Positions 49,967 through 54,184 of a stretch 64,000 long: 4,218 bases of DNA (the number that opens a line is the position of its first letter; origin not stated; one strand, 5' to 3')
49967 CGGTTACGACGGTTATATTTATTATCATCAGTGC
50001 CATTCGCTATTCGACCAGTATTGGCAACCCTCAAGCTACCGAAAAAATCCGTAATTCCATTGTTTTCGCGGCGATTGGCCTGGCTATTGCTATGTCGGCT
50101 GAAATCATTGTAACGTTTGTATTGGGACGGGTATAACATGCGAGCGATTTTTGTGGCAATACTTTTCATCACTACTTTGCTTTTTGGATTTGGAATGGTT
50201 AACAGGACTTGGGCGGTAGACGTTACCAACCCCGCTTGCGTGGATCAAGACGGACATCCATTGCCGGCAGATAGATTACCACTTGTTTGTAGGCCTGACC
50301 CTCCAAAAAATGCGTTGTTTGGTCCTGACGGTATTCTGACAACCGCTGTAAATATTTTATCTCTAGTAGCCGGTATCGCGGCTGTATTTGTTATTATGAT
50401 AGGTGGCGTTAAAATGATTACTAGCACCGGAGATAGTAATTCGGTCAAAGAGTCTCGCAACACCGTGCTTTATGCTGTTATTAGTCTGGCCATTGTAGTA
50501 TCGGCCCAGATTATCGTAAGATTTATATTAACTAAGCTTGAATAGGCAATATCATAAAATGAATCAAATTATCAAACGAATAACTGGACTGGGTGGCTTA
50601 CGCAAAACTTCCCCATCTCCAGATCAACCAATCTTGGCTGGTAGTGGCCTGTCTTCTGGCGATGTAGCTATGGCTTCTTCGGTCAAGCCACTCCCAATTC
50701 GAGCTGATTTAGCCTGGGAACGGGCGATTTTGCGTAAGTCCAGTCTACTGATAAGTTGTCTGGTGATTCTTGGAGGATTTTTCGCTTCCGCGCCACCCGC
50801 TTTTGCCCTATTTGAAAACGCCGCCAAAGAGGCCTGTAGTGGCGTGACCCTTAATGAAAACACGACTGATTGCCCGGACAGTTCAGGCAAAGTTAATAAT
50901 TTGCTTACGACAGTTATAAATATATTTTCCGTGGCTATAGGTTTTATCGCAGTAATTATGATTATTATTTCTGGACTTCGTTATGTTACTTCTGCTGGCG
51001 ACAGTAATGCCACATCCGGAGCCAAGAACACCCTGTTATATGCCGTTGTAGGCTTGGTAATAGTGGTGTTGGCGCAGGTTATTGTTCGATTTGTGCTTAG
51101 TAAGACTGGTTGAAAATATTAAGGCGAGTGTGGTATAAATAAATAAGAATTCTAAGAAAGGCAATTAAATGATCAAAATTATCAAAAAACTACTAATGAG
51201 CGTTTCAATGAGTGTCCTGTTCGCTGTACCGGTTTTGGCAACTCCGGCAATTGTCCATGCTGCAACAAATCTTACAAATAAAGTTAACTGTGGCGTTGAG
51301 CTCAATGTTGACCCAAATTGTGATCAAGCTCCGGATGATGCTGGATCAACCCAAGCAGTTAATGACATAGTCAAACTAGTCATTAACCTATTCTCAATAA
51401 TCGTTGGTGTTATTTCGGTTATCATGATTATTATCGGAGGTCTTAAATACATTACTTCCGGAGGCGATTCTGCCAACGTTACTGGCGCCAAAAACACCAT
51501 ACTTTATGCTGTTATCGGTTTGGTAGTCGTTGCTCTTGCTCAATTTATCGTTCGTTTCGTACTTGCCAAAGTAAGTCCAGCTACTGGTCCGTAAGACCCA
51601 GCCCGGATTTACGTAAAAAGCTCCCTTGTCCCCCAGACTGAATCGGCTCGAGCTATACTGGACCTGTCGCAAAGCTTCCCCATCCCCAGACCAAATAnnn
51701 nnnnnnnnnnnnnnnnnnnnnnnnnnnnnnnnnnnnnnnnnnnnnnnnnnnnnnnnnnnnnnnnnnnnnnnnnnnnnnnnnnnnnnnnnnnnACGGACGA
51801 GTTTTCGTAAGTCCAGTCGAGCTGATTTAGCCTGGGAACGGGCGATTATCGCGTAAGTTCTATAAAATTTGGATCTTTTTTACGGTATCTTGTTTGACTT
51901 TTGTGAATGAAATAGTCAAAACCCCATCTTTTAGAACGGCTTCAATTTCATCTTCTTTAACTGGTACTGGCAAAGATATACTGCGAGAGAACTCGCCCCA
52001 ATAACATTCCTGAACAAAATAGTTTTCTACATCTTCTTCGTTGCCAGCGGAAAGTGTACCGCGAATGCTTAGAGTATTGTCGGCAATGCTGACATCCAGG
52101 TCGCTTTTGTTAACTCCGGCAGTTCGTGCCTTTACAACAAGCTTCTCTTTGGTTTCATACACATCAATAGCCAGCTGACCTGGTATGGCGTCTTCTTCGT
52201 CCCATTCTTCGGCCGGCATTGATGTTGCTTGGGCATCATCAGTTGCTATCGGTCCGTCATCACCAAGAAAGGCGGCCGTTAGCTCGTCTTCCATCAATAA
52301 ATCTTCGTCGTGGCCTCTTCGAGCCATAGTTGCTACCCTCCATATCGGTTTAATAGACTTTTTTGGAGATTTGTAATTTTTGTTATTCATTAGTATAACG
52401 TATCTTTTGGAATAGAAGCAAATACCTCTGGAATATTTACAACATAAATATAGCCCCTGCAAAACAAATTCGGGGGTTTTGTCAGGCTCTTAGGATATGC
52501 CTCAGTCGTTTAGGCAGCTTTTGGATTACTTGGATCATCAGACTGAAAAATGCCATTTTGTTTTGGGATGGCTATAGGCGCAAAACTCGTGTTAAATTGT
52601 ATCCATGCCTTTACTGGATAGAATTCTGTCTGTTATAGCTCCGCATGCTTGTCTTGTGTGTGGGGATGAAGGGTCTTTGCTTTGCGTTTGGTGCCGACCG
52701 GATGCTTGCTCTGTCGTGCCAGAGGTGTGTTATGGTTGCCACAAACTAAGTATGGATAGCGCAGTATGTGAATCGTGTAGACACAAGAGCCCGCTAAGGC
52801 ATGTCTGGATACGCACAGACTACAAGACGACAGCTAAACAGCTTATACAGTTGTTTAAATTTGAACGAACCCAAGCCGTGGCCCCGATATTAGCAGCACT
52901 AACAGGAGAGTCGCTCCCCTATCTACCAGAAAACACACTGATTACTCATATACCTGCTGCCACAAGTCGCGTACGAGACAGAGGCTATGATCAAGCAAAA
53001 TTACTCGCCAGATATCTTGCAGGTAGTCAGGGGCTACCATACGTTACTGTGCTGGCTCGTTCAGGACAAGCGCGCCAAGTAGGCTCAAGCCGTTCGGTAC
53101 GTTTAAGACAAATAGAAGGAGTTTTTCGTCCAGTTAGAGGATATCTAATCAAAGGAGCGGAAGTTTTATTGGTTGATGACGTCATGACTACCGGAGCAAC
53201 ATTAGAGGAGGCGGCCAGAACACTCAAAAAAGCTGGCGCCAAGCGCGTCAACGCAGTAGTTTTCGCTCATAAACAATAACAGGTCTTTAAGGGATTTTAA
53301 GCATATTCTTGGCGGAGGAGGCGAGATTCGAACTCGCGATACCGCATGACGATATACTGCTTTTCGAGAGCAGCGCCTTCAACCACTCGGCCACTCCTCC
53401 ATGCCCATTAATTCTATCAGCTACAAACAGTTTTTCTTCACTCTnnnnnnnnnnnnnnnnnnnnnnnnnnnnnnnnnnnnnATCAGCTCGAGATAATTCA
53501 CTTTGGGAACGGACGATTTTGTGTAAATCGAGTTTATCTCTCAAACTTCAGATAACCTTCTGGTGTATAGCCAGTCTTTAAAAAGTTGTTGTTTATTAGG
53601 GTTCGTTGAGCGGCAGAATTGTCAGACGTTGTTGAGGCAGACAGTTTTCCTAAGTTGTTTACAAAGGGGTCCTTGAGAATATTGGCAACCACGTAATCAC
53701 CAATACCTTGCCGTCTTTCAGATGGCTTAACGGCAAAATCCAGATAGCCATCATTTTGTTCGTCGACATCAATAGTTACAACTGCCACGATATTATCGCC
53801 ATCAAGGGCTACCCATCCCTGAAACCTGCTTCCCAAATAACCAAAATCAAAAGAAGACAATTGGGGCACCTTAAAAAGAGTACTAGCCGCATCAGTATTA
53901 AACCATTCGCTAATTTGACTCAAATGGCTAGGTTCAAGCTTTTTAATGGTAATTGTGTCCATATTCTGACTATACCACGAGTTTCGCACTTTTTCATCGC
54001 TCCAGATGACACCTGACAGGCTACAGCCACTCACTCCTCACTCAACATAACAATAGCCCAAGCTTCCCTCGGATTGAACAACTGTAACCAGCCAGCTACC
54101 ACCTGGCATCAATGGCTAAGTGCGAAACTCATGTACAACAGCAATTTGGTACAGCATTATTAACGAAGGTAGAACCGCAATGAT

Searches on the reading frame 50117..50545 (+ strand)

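Call 80: search_protein_families(library=pfam, proteins=[window:50117-50545:+], max_evalue=0.001)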
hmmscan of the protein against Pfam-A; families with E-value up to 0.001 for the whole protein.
window:50117-50545:+ (142 aa): 1 family
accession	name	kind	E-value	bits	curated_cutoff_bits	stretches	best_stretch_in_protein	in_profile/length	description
PF18895.5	T4SS_pilin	-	5.2e-10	39.7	26.6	1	73-137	8-71/71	Type IV secretion system pilin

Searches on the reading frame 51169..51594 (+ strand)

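Call 80: search_protein_families(library=pfam, proteins=[window:51169-51594:+], max_evalue=0.001)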
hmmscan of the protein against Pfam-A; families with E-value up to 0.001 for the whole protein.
window:51169-51594:+ (141 aa): 2 families
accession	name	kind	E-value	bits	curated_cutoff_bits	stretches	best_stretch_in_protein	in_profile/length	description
PF18895.5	T4SS_pilin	-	7.5e-13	48.8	26.6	1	62-131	3-71/71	Type IV secretion system pilin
PF04956.18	TrbC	-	0.00013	22.5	27.9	1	59-130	34-97/98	TrbC/VIRB2 pilin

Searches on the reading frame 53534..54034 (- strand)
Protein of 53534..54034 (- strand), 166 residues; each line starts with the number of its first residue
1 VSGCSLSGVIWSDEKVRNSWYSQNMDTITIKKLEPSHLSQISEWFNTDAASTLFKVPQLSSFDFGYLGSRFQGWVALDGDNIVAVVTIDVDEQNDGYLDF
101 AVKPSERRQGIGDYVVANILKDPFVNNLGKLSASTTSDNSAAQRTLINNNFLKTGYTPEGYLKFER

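Call 80: search_protein_families(library=pfam, proteins=[window:53534-54034:-], max_evalue=0.001)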
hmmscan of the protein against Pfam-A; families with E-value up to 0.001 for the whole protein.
window:53534-54034:- (166 aa): 2 families
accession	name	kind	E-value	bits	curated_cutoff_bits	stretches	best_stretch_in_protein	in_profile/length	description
PF00583.31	Acetyltransf_1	-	8.9e-09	36.1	20.7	1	68-144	30-109/116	Acetyltransferase (GNAT) family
PF13508.13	Acetyltransf_7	-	1.6e-06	28.8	27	1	72-129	4-61/84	Acetyltransferase (GNAT) domain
